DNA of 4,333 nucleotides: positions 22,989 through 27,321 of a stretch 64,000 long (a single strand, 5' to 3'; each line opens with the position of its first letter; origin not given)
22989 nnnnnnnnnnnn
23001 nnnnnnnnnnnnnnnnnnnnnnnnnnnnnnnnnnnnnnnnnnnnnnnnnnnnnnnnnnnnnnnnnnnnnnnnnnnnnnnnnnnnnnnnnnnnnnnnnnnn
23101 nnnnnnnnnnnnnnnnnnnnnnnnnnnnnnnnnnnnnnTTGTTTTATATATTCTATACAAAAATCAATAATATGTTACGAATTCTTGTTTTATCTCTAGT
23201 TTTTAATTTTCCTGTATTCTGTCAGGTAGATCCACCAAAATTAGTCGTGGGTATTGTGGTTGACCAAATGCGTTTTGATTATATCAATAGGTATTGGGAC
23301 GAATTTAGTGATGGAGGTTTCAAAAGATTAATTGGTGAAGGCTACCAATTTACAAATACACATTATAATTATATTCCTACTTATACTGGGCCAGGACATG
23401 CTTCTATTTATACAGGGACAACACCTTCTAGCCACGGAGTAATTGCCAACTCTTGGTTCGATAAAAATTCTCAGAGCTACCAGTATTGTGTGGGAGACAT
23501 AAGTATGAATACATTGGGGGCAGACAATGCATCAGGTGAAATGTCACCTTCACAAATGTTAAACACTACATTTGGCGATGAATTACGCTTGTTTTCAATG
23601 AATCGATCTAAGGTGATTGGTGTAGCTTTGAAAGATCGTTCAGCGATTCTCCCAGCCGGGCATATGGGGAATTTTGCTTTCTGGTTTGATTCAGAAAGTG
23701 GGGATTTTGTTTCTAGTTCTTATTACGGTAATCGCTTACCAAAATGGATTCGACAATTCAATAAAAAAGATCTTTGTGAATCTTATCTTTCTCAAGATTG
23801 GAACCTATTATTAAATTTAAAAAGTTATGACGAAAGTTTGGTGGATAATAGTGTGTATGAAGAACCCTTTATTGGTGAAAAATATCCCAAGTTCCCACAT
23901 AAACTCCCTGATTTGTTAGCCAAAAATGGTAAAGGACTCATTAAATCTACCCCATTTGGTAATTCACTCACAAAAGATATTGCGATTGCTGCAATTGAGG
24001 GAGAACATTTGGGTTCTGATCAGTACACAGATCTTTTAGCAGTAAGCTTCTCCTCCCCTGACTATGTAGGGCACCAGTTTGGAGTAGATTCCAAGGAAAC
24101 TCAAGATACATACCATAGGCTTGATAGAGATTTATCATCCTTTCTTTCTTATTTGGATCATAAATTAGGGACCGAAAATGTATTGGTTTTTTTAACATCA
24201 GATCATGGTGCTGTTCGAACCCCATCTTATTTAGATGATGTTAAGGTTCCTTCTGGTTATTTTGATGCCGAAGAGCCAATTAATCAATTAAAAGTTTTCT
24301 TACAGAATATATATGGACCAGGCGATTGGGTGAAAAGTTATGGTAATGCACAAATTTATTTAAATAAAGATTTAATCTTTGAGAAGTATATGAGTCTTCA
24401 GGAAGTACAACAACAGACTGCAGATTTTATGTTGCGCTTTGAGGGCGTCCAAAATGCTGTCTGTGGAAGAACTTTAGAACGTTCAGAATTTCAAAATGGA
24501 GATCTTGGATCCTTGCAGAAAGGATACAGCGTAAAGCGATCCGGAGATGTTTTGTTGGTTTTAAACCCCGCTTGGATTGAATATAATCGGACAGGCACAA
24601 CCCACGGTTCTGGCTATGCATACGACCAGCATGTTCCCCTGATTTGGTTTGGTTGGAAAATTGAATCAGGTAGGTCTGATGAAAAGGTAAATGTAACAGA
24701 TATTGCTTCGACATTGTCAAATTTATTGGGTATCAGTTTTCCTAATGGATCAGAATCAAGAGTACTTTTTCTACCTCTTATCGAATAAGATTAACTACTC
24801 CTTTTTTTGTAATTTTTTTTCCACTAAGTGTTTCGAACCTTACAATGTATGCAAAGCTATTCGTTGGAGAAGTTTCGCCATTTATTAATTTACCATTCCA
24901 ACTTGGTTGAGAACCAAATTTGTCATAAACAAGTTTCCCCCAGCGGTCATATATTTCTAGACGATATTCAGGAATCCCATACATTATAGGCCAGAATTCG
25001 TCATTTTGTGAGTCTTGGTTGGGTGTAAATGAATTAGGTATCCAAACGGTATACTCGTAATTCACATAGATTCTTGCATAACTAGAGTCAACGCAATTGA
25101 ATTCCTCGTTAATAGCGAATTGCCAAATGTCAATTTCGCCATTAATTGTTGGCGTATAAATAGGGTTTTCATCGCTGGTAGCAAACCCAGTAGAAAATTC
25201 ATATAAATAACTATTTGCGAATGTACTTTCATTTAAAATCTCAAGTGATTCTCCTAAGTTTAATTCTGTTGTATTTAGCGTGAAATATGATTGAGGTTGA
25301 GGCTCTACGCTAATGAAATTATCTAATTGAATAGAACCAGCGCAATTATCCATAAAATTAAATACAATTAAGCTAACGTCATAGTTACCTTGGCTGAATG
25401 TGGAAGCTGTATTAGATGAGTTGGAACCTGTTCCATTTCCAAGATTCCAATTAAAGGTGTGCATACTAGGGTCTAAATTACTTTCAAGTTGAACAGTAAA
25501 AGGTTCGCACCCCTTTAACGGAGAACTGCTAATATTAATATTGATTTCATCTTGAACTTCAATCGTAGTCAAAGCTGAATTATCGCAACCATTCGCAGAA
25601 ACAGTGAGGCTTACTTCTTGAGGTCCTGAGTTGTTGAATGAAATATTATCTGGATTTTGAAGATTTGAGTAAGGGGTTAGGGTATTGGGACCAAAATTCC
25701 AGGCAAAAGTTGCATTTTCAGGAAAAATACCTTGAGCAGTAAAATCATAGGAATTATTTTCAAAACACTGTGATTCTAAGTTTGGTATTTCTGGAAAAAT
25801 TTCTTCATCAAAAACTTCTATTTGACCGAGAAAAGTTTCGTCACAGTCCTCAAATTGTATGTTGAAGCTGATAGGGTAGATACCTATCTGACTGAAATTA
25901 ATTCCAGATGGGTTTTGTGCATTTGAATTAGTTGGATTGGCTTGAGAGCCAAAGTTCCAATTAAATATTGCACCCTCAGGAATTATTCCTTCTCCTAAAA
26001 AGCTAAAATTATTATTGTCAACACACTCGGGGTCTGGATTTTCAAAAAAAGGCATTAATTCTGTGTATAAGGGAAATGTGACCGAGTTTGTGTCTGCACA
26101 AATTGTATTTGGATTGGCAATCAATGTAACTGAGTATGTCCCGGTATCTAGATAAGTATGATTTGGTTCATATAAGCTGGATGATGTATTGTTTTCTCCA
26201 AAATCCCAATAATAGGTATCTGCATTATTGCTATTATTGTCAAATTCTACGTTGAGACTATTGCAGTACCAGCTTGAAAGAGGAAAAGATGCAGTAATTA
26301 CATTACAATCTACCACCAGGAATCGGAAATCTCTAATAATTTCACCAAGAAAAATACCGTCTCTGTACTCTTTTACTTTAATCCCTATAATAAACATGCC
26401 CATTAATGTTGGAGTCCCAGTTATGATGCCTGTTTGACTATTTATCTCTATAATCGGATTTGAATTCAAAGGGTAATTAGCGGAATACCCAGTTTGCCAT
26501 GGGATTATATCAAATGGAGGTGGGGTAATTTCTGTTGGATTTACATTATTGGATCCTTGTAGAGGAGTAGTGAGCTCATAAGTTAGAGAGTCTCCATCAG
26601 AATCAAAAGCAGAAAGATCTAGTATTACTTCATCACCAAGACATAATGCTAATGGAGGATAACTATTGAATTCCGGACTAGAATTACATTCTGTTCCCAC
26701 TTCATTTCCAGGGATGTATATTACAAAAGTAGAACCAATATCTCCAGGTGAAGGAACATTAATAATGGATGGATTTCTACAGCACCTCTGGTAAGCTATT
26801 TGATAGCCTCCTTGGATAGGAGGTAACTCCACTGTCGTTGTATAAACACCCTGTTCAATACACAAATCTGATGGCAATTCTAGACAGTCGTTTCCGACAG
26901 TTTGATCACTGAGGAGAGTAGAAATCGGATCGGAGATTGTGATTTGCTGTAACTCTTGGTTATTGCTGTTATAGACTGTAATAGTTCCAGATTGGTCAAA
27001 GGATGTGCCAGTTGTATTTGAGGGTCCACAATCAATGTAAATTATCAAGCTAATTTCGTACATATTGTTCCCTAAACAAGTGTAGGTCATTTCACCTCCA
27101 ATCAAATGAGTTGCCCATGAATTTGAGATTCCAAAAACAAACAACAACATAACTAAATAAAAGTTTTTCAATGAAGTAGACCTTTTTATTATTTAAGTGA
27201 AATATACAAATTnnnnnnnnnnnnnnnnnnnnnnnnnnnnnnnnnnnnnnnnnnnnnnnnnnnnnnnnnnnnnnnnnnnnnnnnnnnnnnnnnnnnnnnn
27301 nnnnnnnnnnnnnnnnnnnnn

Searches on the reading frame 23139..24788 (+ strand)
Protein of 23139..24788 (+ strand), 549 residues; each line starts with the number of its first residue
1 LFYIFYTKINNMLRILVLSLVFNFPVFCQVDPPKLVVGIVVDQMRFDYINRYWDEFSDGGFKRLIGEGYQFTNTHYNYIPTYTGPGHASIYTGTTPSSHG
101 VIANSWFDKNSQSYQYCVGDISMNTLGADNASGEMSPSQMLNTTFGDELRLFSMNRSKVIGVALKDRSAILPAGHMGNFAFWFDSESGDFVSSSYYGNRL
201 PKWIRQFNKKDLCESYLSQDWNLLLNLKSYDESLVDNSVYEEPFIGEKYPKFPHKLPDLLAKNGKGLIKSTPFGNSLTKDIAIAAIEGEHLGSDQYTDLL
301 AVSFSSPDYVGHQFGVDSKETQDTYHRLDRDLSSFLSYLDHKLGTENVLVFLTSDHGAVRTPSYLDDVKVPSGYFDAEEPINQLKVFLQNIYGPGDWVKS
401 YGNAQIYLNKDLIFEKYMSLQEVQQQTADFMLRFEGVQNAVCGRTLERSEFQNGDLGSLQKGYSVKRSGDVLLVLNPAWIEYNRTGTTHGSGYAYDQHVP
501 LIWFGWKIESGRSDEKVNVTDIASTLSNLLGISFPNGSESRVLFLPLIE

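Call 8: search_protein_families(library=ncbifam, proteins=[window:23139-24788:+], max_evalue=0.00001)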
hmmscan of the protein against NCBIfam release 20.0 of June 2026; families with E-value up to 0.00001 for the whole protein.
window:23139-24788:+ (549 aa): 5 families
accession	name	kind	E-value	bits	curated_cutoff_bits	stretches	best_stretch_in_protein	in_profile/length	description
NF042991.1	alk_phos_PafA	equivalog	5.9e-220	731.4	650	1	30-543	34-549/554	alkaline phosphatase PafA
NF051873.1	AlkPhosPhoY32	equivalog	6.4e-54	183.3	1000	1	32-367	19-348/539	alkaline phosphatase PhoY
TIGR02335.1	hydr_PhnA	equivalog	4.9e-09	35.8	407.55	1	35-136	14-110/408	phosphonoacetate hydrolase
NF010322.0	PRK13759.1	equivalog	5.3e-07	28.5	481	0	36-116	9-86/486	arylsulfatase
NF045661.1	HdlasePehA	equivalog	5.4e-06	25.3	900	0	35-105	4-73/506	phosphoric/sulfuric ester hydrolase PehA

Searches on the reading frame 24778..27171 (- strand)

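Call 7: search_protein_families(library=pfam, proteins=[window:24778-27171:-], max_evalue=0.0001)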
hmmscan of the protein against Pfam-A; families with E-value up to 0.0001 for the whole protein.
window:24778-27171:- (797 aa): 3 families
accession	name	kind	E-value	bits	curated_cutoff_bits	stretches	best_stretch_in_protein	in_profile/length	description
PF18911.6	PKD_4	-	5.5e-21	74.8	27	1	307-361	19-78/85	PKD domain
PF00801.26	PKD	-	4.6e-15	55.8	23.5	1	314-353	26-66/80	PKD domain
PF13585.12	CHU_C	-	7.1e-14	52.1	27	1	711-794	3-85/86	CHU_C Type IX secretion signal domain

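Call 8: search_protein_families(library=ncbifam, proteins=[window:24778-27171:-], max_evalue=0.00001)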
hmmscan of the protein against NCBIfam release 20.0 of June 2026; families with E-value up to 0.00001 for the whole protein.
window:24778-27171:- (797 aa): 1 family
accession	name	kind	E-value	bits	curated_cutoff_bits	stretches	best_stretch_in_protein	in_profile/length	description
TIGR04131.1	Bac_Flav_CTERM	domain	3.5e-11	43.1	35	1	711-796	3-84/85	T9SS type B sorting domain-containing protein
